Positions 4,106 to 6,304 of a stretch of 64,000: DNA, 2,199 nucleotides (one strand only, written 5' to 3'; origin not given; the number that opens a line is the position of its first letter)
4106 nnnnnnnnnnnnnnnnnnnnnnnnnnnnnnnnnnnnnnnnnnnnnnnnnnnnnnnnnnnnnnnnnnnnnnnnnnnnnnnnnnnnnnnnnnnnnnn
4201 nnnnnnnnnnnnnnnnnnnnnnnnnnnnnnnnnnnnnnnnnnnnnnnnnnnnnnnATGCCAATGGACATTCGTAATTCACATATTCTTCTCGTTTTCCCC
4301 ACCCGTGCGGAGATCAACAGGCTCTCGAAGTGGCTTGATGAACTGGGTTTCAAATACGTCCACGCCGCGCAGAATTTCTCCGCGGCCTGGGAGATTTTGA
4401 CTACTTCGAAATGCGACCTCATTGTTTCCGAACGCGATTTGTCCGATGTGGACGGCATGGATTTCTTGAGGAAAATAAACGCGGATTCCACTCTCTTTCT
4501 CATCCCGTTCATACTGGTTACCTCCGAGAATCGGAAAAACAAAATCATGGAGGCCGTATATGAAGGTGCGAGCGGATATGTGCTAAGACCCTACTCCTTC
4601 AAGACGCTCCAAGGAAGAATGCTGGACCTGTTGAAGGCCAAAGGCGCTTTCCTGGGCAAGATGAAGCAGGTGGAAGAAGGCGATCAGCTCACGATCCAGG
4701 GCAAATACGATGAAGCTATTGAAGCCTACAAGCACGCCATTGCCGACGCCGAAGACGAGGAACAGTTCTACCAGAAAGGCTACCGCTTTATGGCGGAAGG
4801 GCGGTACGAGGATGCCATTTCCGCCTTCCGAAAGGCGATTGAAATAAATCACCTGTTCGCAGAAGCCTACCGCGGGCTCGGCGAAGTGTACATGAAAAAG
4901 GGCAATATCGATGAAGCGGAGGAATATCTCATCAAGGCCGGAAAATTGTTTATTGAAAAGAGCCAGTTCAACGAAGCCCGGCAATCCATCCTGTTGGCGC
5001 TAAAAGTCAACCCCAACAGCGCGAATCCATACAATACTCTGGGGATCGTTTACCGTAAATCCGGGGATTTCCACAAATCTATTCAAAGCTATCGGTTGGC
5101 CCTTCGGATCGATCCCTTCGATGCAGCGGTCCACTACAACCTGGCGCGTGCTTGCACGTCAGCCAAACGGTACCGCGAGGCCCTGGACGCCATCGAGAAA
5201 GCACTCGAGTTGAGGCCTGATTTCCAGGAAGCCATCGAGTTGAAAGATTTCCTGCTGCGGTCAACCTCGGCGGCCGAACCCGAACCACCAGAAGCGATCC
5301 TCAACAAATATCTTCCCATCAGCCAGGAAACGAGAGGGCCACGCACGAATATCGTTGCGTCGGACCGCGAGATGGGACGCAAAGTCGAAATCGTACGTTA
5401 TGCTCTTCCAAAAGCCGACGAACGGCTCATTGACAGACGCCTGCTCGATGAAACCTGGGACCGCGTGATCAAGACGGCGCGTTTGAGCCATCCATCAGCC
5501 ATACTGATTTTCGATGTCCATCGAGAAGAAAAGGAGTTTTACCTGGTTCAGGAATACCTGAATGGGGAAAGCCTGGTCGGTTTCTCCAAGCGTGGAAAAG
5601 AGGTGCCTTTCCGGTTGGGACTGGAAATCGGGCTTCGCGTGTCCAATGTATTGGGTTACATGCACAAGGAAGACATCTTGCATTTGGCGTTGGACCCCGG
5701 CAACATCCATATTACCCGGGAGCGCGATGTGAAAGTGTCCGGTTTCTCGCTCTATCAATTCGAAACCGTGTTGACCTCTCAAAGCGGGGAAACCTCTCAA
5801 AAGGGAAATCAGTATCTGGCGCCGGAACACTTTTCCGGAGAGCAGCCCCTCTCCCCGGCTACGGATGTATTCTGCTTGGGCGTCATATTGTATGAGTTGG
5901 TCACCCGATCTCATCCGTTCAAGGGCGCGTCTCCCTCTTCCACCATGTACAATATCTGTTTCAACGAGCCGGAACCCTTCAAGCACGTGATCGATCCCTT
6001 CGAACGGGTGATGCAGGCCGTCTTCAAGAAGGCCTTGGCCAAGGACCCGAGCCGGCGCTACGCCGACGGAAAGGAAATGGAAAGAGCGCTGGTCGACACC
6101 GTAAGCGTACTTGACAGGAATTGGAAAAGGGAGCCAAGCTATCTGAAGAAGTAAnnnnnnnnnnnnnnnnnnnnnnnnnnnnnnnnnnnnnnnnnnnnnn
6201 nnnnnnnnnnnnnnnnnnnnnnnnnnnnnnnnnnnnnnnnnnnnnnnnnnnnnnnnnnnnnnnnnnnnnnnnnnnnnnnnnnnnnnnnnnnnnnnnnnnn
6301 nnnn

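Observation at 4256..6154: REC-TPR-kinase protein in which both phosphotransfer domains look catalytically dead (pseudo-receiver plus pseudokinase scaffold)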

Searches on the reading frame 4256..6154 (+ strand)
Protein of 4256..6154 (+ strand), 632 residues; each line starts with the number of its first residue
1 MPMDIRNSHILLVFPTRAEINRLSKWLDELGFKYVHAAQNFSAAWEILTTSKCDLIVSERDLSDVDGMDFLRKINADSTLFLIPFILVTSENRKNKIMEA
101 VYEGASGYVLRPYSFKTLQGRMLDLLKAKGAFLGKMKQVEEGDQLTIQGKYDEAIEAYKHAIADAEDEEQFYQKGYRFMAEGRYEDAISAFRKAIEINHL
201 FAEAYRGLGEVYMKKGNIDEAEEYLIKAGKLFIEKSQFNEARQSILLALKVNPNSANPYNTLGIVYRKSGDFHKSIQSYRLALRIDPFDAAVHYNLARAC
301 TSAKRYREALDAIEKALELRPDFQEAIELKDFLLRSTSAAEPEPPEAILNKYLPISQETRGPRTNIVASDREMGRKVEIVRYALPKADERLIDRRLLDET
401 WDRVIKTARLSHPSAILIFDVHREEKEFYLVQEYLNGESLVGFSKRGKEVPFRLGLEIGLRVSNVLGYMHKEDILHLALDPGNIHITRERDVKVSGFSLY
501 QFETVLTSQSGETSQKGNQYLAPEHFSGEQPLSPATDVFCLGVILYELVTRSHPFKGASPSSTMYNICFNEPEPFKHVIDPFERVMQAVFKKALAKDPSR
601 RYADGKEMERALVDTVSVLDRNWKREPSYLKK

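Call 5: search_protein_families(library=pfam, proteins=[window:4256-6154:+], max_evalue=1)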
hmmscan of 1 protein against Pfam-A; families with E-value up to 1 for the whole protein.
window:4256-6154:+ (632 aa): 46 families (the best 25 are shown)
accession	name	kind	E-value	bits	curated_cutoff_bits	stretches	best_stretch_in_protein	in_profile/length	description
PF00515.34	TPR_1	-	4.1e-33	112.3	27.8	5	290-323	1-34/34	Tetratricopeptide repeat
PF07719.23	TPR_2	-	2.6e-31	105.6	27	5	290-322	1-33/34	Tetratricopeptide repeat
PF13414.12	TPR_11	-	5.8e-31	106.4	26.8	4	175-216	1-42/42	TPR repeat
PF13181.12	TPR_8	-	3.3e-26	89.6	25.7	4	258-287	3-32/34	Tetratricopeptide repeat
PF00069.31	Pkinase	-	1.6e-24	87.1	31.7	1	407-602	52-252/263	Protein kinase domain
PF13424.12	TPR_12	-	3.3e-20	72.5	30.1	4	256-321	3-76/77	Tetratricopeptide repeat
PF14559.12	TPR_19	-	8.4e-19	68.1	25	2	179-227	2-50/68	Tetratricopeptide repeat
PF13432.12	TPR_16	-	1.3e-18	67.5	32.7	3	172-225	1-54/65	Tetratricopeptide repeat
PF13431.12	TPR_17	-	5.2e-18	64.2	24.4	3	190-223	1-34/34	Tetratricopeptide repeat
PF13176.12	TPR_7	-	1e-17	63.1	27.9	3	293-325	2-34/36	Tetratricopeptide repeat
PF07714.23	PK_Tyr_Ser-Thr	-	1.7e-16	60.8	23.1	1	408-601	56-248/258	Protein tyrosine and serine/threonine kinase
PF13428.12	TPR_14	-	1.5e-14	53.4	23.5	3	291-328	2-39/44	Tetratricopeptide repeat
PF00072.30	Response_reg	-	2.4e-13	50.6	30.2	1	20-119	11-107/111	Response regulator receiver domain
PF25063.1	ARM_TT21_C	-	5.1e-12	46.5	35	1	216-324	89-198/209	Tetratricopeptide repeat protein 21 C-terminal ARM domain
PF13374.12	TPR_10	-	1.7e-11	44.2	27.5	1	202-228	2-28/42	Tetratricopeptide repeat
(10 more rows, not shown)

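Call 6: search_protein_families(library=ncbifam, proteins=[window:4256-6154:+], max_evalue=1)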
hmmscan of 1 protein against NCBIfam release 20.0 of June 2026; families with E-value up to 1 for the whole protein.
window:4256-6154:+ (632 aa): 127 families (the best 25 are shown)
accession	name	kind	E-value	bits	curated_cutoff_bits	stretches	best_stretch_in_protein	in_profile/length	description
NF033483.0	PknB_PASTA_kin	equivalog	5.3e-36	124.8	450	1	406-617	60-270/563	Stk1 family PASTA domain-containing Ser/Thr kinase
NF047741.1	antiphage_MADS6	equivalog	9.1e-23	80.6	460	1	413-616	256-461/612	methylation-associated defense system protein kinase MAD6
NF007901.0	PRK10610.1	equivalog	2e-18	66.8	189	1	25-122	23-120/129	chemotaxis response regulator CheY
NF040959.1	MamA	equivalog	5.4e-18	65.2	200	2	229-319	112-202/204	magnetosome protein MamA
TIGR02521.1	type_IV_pilW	equivalog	9.7e-18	64.6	154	2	232-332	41-141/234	type IV pilus biogenesis/stability protein PilW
TIGR02917.1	PEP_TPR_lipo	equivalog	1.2e-15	56.6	312.2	2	233-328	442-537/899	XrtA/PEP-CTERM system TPR-repeat protein PrsT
TIGR02552.1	LcrH_SycD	equivalog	5e-15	55.4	104.8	2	164-231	14-81/136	SycD/LcrH family type III secretion system chaperone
NF009651.0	PRK13184.1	equivalog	1.6e-14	52.8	839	1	367-613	20-288/932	serine/threonine-protein kinase PknD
NF052427.1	StpK7MSMEG_1200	equivalog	2e-14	53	900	1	408-612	62-265/601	serine/threonine protein kinase StpK7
NF033762.1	social_mot_Tgl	equivalog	2.5e-14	53.3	225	3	148-224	113-192/252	social motility TPR repeat lipoprotein Tgl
NF047654.1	DiguCycDgcRLepto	equivalog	2.2e-10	39.9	500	1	9-130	4-124/295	diguanylate cyclase DgcR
NF047371.1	FlcA_CTERM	equivalog_domain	2.8e-10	39.3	300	2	202-324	392-507/646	periplasmic flagellar collar protein FlcA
NF047558.1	TPR_END_plus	domain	4.3e-10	39.4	32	1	292-327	1-36/56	TPR end-of-group domain-containing protein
NF033920.0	C39_PA2778_fam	equivalog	5.3e-10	39.1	150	2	230-321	164-255/255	PA2778 family cysteine peptidase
TIGR02154.1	PhoB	equivalog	8.9e-10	38.2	296.2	1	9-127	4-121/226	phosphate regulon transcriptional regulator PhoB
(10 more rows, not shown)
